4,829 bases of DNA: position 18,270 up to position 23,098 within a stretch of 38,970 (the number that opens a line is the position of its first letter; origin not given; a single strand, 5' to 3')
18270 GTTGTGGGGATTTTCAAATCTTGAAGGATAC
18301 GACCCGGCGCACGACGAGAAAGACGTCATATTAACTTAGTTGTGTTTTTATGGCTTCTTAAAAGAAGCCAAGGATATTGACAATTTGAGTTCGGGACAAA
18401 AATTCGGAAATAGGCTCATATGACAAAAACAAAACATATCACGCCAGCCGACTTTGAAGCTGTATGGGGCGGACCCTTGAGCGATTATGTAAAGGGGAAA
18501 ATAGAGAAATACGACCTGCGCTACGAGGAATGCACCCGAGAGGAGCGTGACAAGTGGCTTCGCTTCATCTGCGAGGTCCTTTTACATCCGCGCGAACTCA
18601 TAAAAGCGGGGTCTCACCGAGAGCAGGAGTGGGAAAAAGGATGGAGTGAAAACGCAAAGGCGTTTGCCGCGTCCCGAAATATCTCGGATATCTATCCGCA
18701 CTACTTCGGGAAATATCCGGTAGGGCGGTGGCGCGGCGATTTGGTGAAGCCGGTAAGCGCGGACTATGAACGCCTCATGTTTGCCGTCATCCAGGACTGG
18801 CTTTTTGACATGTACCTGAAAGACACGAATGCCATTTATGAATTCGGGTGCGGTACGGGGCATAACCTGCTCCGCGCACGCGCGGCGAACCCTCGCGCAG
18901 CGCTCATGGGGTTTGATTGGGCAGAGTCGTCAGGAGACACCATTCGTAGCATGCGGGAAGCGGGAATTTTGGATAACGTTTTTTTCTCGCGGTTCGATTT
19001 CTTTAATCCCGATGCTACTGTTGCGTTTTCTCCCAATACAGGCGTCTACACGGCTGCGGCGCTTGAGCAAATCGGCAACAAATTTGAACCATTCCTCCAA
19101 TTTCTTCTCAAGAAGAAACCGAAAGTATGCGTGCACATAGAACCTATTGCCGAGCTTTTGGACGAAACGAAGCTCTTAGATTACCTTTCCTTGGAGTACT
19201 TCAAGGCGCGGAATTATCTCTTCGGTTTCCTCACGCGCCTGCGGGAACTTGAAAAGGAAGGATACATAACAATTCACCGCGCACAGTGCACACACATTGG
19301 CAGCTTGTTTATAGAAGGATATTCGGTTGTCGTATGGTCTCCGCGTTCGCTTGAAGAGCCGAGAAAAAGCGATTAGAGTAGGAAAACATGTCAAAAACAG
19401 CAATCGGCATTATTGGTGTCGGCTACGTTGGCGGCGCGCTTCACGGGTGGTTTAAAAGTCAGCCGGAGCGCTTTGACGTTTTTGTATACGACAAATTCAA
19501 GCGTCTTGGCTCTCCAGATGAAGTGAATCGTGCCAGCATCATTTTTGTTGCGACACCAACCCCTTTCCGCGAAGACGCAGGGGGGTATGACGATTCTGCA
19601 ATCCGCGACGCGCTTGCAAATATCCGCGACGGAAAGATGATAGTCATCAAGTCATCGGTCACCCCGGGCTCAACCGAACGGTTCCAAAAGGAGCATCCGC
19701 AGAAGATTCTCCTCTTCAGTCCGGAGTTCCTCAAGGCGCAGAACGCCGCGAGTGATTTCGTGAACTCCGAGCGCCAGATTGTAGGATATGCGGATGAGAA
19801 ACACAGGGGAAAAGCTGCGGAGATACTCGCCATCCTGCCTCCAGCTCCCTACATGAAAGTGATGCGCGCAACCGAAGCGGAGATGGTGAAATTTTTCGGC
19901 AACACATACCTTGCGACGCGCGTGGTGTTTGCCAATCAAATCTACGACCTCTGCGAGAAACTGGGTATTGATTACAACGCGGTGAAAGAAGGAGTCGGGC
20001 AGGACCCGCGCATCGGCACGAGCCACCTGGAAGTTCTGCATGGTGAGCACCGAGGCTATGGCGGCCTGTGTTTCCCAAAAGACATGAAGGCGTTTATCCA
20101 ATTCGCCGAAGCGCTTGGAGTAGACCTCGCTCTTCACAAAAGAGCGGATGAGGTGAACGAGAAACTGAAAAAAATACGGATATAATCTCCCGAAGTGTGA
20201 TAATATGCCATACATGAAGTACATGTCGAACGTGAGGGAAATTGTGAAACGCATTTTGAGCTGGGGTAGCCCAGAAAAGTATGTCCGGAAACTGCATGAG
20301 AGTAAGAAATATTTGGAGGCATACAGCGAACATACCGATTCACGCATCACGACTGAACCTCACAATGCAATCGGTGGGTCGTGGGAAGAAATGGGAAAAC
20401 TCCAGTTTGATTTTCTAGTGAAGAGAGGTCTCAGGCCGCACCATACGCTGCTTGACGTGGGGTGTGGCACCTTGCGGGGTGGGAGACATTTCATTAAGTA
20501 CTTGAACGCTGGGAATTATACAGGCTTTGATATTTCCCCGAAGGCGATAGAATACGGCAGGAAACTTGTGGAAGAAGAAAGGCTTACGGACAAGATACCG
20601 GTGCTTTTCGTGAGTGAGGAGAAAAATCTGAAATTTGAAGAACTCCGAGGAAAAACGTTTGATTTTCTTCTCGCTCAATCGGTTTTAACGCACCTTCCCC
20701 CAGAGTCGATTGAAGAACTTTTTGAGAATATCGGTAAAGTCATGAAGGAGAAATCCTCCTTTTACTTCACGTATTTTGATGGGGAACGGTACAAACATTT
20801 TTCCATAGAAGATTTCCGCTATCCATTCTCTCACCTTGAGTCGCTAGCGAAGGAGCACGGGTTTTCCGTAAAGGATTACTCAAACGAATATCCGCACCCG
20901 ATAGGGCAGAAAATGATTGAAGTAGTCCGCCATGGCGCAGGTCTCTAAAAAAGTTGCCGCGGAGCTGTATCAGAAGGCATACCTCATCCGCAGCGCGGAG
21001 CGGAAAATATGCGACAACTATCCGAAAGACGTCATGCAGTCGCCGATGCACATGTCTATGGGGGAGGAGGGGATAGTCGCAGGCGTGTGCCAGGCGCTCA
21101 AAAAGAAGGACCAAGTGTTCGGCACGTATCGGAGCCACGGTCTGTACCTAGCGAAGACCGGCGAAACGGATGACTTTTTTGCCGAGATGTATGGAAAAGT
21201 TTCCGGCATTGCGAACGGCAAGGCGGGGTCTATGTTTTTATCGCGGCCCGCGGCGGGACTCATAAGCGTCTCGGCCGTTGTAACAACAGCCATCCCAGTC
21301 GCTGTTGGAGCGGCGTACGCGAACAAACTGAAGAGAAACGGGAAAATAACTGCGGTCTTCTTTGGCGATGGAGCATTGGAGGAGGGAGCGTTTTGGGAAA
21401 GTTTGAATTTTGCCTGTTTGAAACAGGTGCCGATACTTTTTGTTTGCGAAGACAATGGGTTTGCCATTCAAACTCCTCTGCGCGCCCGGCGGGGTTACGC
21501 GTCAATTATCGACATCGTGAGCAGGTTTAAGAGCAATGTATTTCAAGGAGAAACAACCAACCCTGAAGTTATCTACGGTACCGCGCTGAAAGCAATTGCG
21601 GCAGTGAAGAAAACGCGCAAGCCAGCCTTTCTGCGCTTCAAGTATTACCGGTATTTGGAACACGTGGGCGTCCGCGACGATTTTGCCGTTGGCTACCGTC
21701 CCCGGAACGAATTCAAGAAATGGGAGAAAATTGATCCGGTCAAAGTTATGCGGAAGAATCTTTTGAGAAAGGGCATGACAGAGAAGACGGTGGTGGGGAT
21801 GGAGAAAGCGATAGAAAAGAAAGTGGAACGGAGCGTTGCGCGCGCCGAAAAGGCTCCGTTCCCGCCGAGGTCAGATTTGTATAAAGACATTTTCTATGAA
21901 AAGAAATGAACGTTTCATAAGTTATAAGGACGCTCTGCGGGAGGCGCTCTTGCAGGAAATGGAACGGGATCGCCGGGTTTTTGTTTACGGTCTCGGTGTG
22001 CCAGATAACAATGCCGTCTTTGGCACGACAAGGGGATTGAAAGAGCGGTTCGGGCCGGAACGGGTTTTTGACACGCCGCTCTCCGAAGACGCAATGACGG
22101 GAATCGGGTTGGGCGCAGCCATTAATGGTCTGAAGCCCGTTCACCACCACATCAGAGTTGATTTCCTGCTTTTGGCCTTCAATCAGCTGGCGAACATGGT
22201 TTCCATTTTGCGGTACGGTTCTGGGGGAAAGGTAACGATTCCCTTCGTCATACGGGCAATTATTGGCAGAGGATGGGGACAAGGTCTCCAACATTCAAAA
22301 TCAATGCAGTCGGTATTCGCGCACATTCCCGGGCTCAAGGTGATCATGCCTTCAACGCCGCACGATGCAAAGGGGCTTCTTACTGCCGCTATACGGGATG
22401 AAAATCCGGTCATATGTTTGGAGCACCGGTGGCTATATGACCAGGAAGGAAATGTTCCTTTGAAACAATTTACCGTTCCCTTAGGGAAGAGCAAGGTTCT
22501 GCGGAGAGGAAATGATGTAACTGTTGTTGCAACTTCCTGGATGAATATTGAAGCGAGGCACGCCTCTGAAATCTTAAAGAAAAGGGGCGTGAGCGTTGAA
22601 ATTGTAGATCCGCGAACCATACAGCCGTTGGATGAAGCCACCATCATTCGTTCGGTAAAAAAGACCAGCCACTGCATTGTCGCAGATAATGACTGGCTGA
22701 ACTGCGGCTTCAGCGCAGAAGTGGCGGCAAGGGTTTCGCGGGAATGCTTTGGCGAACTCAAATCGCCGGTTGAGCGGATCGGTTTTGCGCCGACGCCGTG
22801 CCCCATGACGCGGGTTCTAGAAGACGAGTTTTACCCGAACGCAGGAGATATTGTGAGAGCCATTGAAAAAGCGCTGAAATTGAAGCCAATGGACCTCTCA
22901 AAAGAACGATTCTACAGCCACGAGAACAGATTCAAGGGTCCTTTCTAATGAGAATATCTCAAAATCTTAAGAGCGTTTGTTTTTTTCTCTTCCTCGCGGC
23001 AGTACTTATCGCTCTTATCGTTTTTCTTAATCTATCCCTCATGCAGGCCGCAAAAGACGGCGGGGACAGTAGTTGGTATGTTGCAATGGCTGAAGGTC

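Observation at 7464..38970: PG-anchored Thr/Ser-rich giant surface protein followed by a 28-kb glycan locus led by a Wzy_C/PglL-type enzyme: candidate S-layer-type protein glycosylation system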

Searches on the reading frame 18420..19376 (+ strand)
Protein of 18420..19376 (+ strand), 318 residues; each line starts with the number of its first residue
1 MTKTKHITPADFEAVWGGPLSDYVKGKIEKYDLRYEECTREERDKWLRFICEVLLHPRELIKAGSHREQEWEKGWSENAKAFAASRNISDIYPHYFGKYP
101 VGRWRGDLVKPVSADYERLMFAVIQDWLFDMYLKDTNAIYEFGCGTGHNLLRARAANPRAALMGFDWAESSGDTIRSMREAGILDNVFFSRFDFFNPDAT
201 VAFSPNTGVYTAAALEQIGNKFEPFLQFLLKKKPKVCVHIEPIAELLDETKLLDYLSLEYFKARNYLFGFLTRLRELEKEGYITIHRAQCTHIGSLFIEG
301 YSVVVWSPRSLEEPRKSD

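Call 4: search_protein_families(library=pfam, proteins=[window:18420-19376:+], max_evalue=0.01)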
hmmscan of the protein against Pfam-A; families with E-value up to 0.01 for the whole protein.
window:18420-19376:+ (318 aa): 1 family
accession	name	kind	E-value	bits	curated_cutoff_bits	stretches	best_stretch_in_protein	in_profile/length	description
PF13847.12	Methyltransf_31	-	0.00032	20.9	27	1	134-196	2-65/145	Methyltransferase domain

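Call 39: search_protein_families(library=ncbifam, proteins=[window:18420-19376:+], max_evalue=0.01)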
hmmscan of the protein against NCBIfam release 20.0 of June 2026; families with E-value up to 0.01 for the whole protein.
window:18420-19376:+ (318 aa): 0 families

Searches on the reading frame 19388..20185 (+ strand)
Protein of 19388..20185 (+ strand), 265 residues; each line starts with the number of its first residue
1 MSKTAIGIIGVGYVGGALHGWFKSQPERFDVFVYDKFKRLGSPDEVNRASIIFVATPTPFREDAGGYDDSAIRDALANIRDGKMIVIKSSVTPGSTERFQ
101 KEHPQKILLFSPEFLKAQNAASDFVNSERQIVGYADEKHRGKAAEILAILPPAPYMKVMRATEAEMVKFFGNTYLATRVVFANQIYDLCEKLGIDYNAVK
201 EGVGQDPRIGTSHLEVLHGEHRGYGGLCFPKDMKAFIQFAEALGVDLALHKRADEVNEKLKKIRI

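Call 5: search_protein_families(library=pfam, proteins=[window:19388-20185:+], max_evalue=0.01)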
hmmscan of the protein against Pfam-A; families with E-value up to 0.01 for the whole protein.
window:19388-20185:+ (265 aa): 2 families
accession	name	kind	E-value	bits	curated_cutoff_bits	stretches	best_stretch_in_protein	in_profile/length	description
PF00984.24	UDPG_MGDP_dh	-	1.9e-26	92.4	25.4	1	163-258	2-93/94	UDP-glucose/GDP-mannose dehydrogenase family, central domain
PF03721.20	UDPG_MGDP_dh_N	-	3.3e-15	56.6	27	1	44-144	72-185/187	UDP-glucose/GDP-mannose dehydrogenase family, NAD binding domain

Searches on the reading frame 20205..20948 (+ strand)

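Call 5: search_protein_families(library=pfam, proteins=[window:20205-20948:+], max_evalue=0.01)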
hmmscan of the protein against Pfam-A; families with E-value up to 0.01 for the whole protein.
window:20205-20948:+ (247 aa): 7 families
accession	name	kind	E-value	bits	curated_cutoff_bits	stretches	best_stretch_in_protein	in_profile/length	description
PF13649.12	Methyltransf_25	-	6.7e-12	46.4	27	1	83-182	2-95/97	Methyltransferase domain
PF08242.18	Methyltransf_12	-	7e-12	46.4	30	1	83-182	1-94/98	Methyltransferase domain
PF08241.18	Methyltransf_11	-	5.1e-10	40.3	21.2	1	83-188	1-95/95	Methyltransferase domain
PF13847.12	Methyltransf_31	-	1.8e-09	37.9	27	1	78-193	3-114/145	Methyltransferase domain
PF13489.12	Methyltransf_23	-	1.6e-08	34.9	27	1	74-208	19-136/164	Methyltransferase domain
PF02353.26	CMAS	-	0.00073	19.4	27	1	71-186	55-162/273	Mycolic acid cyclopropane synthetase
PF03848.20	TehB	-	0.00091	19.1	20.4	1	82-179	34-123/193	Tellurite resistance protein TehB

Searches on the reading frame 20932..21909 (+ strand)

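Call 5: search_protein_families(library=pfam, proteins=[window:20932-21909:+], max_evalue=0.01)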
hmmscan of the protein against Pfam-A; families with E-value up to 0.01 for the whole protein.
window:20932-21909:+ (325 aa): 2 families
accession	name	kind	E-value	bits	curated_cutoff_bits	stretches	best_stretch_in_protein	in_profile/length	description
PF00676.26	E1_dh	-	3.4e-46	158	22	1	16-311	3-297/300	Dehydrogenase E1 component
PF13292.11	DXP_synthase_N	-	1.1e-07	31.9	21.2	1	118-233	114-229/274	1-deoxy-D-xylulose-5-phosphate synthase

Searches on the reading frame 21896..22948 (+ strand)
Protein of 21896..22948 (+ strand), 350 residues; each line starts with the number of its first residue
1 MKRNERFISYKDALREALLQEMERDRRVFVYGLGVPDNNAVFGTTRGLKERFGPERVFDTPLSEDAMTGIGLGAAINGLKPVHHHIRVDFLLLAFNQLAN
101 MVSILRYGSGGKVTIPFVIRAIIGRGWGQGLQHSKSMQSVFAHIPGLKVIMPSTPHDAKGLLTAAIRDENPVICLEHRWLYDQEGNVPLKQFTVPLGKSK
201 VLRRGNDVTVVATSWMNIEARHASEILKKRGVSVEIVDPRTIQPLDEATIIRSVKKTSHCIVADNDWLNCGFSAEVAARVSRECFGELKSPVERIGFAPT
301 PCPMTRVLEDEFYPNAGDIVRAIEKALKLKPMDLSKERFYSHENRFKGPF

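Call 5: search_protein_families(library=pfam, proteins=[window:21896-22948:+], max_evalue=0.01)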
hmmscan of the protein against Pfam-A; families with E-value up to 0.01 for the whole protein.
window:21896-22948:+ (350 aa): 3 families
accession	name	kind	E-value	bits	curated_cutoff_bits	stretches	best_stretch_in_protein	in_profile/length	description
PF02780.25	Transketolase_C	-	2.2e-32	112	25.9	1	197-319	1-124/124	Transketolase, C-terminal domain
PF02779.29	Transket_pyr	-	9.4e-31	107.2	27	1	8-181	3-172/174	Transketolase, pyrimidine binding domain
PF17147.9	PFOR_II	-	0.0032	18.2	27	1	207-281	2-79/102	Pyruvate:ferredoxin oxidoreductase core domain II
